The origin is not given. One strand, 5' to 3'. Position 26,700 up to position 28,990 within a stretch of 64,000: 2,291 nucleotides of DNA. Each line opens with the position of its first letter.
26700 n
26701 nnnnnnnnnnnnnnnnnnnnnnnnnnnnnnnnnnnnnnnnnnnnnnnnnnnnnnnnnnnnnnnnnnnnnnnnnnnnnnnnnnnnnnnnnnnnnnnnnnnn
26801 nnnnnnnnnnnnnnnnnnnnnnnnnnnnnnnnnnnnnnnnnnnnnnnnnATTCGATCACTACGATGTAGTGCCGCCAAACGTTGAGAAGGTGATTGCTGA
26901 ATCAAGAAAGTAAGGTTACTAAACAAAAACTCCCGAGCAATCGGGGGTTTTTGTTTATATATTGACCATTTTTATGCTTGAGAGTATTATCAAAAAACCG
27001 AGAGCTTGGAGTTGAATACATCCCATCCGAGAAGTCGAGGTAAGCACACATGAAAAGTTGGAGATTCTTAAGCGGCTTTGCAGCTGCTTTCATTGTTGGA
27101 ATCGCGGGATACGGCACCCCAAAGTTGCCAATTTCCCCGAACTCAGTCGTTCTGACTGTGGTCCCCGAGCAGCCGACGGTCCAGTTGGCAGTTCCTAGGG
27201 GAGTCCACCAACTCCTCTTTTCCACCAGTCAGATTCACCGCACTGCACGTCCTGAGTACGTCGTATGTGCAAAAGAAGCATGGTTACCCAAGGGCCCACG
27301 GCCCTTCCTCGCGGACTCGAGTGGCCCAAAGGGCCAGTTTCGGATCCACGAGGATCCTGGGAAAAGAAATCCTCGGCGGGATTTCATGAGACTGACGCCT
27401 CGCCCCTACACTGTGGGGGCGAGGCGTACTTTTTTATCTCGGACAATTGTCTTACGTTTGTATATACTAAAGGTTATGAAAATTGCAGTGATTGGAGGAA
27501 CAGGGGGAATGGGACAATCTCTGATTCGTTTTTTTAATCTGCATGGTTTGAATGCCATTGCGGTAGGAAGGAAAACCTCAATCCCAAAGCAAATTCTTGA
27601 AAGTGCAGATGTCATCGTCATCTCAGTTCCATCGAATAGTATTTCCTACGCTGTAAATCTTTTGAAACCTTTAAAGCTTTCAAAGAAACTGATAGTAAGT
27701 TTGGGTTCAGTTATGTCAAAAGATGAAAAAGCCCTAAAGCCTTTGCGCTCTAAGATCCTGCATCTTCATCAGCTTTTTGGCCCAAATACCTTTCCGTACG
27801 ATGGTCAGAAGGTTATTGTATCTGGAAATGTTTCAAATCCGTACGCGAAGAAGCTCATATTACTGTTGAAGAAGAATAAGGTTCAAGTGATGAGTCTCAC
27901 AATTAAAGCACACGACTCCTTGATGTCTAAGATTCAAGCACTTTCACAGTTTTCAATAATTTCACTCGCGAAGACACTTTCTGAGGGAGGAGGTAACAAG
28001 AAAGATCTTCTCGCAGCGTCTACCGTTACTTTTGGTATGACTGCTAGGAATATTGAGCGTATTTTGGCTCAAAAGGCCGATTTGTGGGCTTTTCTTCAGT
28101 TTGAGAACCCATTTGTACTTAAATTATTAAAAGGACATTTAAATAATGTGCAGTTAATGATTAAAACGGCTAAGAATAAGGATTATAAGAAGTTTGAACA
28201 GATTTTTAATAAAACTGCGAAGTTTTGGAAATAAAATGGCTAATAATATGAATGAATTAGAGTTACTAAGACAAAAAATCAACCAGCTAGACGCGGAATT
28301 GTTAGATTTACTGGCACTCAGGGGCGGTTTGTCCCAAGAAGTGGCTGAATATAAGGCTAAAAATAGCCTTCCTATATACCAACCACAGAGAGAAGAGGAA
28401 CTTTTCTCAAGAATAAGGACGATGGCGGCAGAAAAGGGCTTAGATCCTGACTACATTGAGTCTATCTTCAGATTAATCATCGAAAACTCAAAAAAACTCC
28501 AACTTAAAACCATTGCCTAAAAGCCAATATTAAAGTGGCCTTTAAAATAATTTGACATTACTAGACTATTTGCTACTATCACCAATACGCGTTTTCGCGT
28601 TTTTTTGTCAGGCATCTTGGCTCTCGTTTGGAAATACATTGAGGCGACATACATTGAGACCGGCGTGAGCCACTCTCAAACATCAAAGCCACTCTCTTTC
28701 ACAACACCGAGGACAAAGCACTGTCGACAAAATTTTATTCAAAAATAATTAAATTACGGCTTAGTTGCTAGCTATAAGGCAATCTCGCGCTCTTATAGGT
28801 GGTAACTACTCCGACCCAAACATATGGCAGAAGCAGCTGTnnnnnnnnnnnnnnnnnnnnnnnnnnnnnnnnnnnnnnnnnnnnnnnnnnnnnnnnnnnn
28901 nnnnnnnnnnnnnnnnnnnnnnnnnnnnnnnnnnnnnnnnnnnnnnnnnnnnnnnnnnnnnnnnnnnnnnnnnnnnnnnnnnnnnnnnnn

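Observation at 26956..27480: Promoter-to-terminator GC-rich structured RNA (about 440 nt) directly upstream of tyrA, mis-called as an in-frame N-terminal extension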

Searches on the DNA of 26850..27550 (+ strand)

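Call 4: search_rna_families(source=window, start=26850, end=27550, threshold=evalue, max_evalue=10, show_alignments=4)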
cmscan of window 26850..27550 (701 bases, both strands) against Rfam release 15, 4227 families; matches with E-value up to 10: 18.
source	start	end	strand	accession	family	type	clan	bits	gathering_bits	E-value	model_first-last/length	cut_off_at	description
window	26895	26975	+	RF01770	rimP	Cis-reg; leader;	-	31.9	47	0.0032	1-102/102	no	Gammaprotebacteria rimP leader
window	26893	26956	+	RF02495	ohsC_RNA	Gene; antitoxin;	-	29.8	50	0.02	1-77/77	no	Oppression of Hydrophobic ORF by sRNA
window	26921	26990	-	RF02495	ohsC_RNA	Gene; antitoxin;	-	27.1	50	0.073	1-77/77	no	Oppression of Hydrophobic ORF by sRNA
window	26917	26998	-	RF02075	STnc230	Gene; sRNA;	-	25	50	0.28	1-83/83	no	Enterobacterial sRNA STnc230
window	26884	26987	-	RF01770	rimP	Cis-reg; leader;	-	24.8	47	0.11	1-102/102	no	Gammaprotebacteria rimP leader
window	26894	26959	+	RF02063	STnc350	Gene; sRNA;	-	21.3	60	0.22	1-68/68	no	Salmonella enterica sRNA STnc350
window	26900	26957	+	RF01859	Phe_leader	Cis-reg; leader;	-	19.3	55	1.5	1-125/125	no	Phenylalanine leader peptide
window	27443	27531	+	RF04181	rteR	Gene; sRNA;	-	19.1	72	3.2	1-84/84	no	rteR sRNA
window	26921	27015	-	RF00514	His_leader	Cis-reg; leader;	-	18.5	49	1.7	1-126/126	no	Histidine operon leader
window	26853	26956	+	RF00514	His_leader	Cis-reg; leader;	-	17.6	49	2.7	1-126/126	no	Histidine operon leader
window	26923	27004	-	RF00512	Leu_leader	Cis-reg; leader;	-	17.4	50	0.71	1-148/148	no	Leucine operon leader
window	26921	27013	-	RF01859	Phe_leader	Cis-reg; leader;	-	16.6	55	5.9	1-125/125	no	Phenylalanine leader peptide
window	27070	27096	-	RF02059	STnc50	Gene; sRNA;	-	16.1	55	9.4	47-73/84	no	Salmonella enterica sRNA STnc40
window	27394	27428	-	RF03677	mir-1304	Gene; miRNA;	-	15.1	90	7.6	1-87/87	no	mir-1304 microRNA precursor family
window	26918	26969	-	RF02067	STnc310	Gene; sRNA;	-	14.1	40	9.9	1-61/61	no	Salmonella enterica sRNA STnc310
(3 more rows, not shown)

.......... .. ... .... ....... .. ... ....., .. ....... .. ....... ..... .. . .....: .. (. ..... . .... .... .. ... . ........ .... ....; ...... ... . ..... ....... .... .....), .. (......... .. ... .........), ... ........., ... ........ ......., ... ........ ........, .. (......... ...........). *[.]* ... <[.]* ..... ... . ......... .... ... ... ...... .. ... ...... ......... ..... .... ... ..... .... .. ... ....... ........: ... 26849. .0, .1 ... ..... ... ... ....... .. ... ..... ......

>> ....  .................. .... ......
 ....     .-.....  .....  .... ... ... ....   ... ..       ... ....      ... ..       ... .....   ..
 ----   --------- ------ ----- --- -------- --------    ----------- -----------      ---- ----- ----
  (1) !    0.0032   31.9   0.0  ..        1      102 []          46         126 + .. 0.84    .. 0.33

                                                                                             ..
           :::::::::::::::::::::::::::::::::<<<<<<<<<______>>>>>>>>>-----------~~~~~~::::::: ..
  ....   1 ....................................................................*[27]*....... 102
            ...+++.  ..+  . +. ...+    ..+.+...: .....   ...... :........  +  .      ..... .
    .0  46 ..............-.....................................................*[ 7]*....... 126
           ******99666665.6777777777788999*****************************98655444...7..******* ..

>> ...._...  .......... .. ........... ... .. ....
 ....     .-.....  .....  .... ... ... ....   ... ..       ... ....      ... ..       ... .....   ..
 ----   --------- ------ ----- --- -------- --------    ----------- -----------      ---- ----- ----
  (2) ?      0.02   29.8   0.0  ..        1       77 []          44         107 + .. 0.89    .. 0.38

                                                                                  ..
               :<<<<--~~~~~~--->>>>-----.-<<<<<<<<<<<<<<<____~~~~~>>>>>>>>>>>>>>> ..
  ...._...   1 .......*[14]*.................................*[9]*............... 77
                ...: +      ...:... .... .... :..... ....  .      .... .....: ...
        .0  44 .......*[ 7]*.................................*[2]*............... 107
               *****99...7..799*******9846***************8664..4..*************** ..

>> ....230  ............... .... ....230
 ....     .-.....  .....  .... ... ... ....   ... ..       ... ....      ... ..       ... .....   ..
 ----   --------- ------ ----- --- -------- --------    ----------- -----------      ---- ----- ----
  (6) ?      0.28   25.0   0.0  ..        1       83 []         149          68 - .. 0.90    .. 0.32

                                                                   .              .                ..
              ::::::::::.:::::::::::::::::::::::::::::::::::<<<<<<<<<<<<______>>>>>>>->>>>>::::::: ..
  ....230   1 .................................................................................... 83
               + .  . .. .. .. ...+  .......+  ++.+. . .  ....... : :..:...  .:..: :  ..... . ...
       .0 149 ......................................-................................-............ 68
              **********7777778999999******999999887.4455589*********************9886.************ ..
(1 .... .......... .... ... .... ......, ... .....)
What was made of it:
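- The Phe, His and Leu leader hits in call 4 are all below threshold and lie on the fusA terminator.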

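Call 76: build_rna_model(alignment_id=A4)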
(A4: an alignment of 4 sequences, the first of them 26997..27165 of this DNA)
Model R1 built from alignment A4 (4 sequences, 178 columns); structure: RNAalifold consensus.
model positions 171; base pairs 38; branch points 2; effective number of sequences 1.65; information 0.59 bits per position. Calibrated on 0.2 Mb of random sequence (short: E-values are rough).
structure used (alignment columns):
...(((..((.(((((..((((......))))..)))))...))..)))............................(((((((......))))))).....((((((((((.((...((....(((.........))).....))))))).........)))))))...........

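Call 77: search_with_rna_model(model_id=R1, sources=[window, L004, L007, L009, L011, L012, L013, L014, L015, L018, L019, L020, L091, L092], max_evalue=10)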
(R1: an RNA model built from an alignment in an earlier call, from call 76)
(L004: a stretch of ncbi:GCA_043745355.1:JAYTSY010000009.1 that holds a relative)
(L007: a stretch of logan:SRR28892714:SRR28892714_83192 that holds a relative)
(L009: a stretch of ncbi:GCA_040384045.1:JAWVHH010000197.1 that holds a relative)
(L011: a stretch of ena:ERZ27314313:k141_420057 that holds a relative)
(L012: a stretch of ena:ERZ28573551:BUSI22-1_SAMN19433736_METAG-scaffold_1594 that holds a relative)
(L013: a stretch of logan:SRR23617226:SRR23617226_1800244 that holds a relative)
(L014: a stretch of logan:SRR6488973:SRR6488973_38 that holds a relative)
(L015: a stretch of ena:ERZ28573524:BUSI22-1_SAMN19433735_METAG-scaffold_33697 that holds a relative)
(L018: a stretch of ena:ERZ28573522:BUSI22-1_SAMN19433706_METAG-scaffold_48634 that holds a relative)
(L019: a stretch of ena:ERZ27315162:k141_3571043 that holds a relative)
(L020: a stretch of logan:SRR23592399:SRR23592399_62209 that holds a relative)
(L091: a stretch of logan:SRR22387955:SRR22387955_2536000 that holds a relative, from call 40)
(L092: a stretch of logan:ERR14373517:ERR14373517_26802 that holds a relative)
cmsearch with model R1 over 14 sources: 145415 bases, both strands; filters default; matches with E-value up to 10: 5.
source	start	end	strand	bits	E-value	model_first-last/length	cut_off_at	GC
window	26996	27165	+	181.1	9.7e-52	1-171/171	no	0.5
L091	126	295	+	179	4e-51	1-171/171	no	0.47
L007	3511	3683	+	177.8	8.9e-51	1-171/171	no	0.53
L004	4009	4170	+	136.2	1.8e-38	1-171/171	no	0.48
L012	7703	7831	+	10.2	0.27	1-171/171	no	0.48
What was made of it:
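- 26997..27049 (+): 53-nt 5' UTR with a conserved stem-loop (CUUGG 27005-27009 pairs with CCGAG 27027-27031, with an inner hairpin), followed by GAGGUAAG 9 nt before the AUG. Model R1 finds it only in the four known copies (call 77).
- Tried and rejected: There is no paralog in the window or in the other tyrA loci, including the GC-rich ORF at the same place in L014 (call 77).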

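Call 80: search_with_rna_model(model_id=R1, sources=[L093, L094, L095], max_evalue=10)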
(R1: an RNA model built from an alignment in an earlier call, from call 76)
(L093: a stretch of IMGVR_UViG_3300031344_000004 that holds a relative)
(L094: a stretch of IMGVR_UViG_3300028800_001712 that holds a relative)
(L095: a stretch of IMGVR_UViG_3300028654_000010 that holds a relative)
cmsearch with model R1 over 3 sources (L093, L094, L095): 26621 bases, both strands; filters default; matches with E-value up to 10: 0.
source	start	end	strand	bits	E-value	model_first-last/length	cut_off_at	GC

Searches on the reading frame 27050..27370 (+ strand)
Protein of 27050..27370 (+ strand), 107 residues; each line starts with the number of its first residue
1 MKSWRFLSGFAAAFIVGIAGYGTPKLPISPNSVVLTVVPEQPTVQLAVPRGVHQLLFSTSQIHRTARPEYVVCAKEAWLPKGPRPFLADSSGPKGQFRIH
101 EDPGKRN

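Call 34: search_protein_representatives(protein=window:27050-27370:+)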
Query: 107 residues. Proteins with E-value up to 0.001 (for the whole library): 6; up to 1e-10: 2; up to 1e-30: 1. The best 6 are listed.
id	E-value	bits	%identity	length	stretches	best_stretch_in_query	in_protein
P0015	4.4e-39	149.5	73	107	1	1-105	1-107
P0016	8.2e-16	74.6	41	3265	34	10-56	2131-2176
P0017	2.8e-05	40.7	30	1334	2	50-86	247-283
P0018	5.0e-05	39.9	37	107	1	2-106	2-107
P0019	6.3e-05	39.6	26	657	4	56-105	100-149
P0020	9.5e-04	35.8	42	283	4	38-66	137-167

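Call 39: find_homologous_proteins(query=A2, max_evalue=0.01)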
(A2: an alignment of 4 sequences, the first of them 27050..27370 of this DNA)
Query A2 (4 sequences) (107 aa, profile of the alignment): 2 proteins with E <= 0.01 among 1510 candidates.
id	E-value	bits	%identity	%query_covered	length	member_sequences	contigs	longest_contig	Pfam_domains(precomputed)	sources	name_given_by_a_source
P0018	2.1e-43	165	34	99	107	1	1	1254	-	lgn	-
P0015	4.2e-43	164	72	98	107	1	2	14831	-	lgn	-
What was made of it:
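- Only four lineages are known (calls 34, 39, 77).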

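Call 40: find_encoding_contigs(protein=P0018, flank=4000, max_places=4)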
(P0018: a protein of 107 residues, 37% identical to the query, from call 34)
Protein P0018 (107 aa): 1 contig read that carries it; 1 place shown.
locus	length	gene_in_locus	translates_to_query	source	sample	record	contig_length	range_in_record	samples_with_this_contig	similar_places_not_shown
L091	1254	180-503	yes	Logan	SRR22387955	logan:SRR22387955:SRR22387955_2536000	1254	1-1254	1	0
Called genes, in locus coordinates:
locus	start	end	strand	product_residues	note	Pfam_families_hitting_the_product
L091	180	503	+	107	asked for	-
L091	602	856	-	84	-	-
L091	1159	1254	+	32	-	?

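Call 66: search_protein_families(library=ncbifam, proteins=[window:27050-27370:+, P0015, P0018], max_evalue=1)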
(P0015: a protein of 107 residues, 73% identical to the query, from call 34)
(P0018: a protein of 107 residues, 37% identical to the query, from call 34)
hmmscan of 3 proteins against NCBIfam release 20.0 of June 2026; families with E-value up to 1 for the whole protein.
window:27050-27370:+ (107 aa): 0 families

P0015 (107 aa): 1 family
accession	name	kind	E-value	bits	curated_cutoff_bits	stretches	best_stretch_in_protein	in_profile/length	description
NF047378.1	photo_II_Psb35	equivalog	0.028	14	40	1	7-26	9-28/46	photosystem II assembly protein Psb35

P0018 (107 aa): 0 families

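Call 68: predict_structure(alignment_id=A2)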
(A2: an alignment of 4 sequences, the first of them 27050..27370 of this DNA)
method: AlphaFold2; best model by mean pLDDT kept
length: 107 residues; sequences in the alignment: 4
mean_pLDDT: 49.6   pTM: 0.15
mean pLDDT of the five models: 49.6, 47.6, 44.1, 38.1, 35.4
residues with pLDDT >= 90: 0; 70-90: 0; 50-70: 46; < 50: 61
segments of 3 or more residues with pLDDT < 50: 28-31, 33-36, 39-44, 48-78, 88-90, 104-107
pLDDT, mean of each block of 10 residues (from residue 1): 55 56 51 49 48 46 44 43 50 53 51
secondary structure, 60 per line:
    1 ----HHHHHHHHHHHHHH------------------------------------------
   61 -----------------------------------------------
elements in order: H5-18
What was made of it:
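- AlphaFold gives pLDDT 49.6, with only the N-terminal helix predicted (call 68).
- Tried and rejected: AlphaFold2 on the 4-sequence alignment: low confidence and uninformative (call 68).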

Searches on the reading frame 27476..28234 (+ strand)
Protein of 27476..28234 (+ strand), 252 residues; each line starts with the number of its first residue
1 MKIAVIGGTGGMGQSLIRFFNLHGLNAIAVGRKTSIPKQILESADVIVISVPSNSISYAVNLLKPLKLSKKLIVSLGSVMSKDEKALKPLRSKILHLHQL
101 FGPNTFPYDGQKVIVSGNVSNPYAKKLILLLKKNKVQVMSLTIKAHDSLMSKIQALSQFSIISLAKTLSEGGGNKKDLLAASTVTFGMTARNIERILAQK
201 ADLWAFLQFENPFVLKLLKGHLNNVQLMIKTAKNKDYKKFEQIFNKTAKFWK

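Call 12: search_protein_families(library=pfam, proteins=[window:27476-28234:+], max_evalue=1)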
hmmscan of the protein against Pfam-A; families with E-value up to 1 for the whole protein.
window:27476-28234:+ (252 aa): 7 families
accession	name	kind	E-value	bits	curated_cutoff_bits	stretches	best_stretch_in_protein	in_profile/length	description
PF20463.3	PDH_C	-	3.5e-08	34.1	22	1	145-245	4-101/102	Prephenate dehydrogenase, dimerization domain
PF03807.23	F420_oxidored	-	0.0025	18.8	21.6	1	36-76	52-91/94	NADP oxidoreductase coenzyme F420-dependent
PF02882.25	THF_DHG_CYH_C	-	0.0049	16.6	27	1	2-54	38-90/160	Tetrahydrofolate dehydrogenase/cyclohydrolase, NAD(P)-binding domain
PF02153.23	PDH_N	-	0.015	15.2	26.5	1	39-115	41-127/154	Prephenate dehydrogenase, nucleotide-binding domain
PF05368.20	NmrA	-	0.018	15.1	27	1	2-51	4-55/298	NmrA-like family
PF08659.16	KR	-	0.14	12.5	22.6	1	5-33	5-34/180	KR domain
PF01118.30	Semialdhyde_dh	-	0.88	10.4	26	0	2-21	1-20/121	Semialdehyde dehydrogenase, NAD binding domain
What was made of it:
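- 27476..28234 (+): True tyrA (prephenate dehydrogenase family, 252 aa), starting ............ Pfam PDH_C (call 12).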

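Call 13: find_related_loci(query=window:27476-28234:+, collection=genome_contigs, flank=6000)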
Query window:27476-28234:+ (252 aa) in genome_contigs; peptide patterns used: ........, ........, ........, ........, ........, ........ (x = any residue, [..] = any of these).
600 stretches matched a pattern (row limit reached: there are more); 1 encode a relative of the query (tblastn E <= 1e-3); 1 distinct loci.
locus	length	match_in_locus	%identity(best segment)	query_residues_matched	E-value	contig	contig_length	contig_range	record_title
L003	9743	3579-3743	38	1-48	2e-6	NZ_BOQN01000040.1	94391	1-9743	Paractinoplanes toevensis strain NBRC 105298 sequence040, whole genome shotgun sequence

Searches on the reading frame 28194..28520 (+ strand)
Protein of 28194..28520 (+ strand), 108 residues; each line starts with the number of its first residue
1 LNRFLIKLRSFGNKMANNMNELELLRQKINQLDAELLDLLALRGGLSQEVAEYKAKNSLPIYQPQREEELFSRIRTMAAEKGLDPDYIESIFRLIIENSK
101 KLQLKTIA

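Call 12: search_protein_families(library=pfam, proteins=[window:28194-28520:+], max_evalue=1)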
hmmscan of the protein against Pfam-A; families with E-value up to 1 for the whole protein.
window:28194-28520:+ (108 aa): 2 families
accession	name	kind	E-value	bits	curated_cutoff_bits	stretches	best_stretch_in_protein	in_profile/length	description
PF01817.26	CM_2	-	1.7e-27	95.8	27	1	25-103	1-79/80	Chorismate mutase type II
PF22634.1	POL2_thumb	-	0.0027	18.1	27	1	20-89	38-106/178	DNA polymerase epsilon catalytic subunit A, thumb domain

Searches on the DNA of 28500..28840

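Call 83: search_rna_families(source=window, start=28500, end=28840, threshold=evalue, max_evalue=1)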
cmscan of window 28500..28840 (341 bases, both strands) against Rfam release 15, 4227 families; matches with E-value up to 1: 0.
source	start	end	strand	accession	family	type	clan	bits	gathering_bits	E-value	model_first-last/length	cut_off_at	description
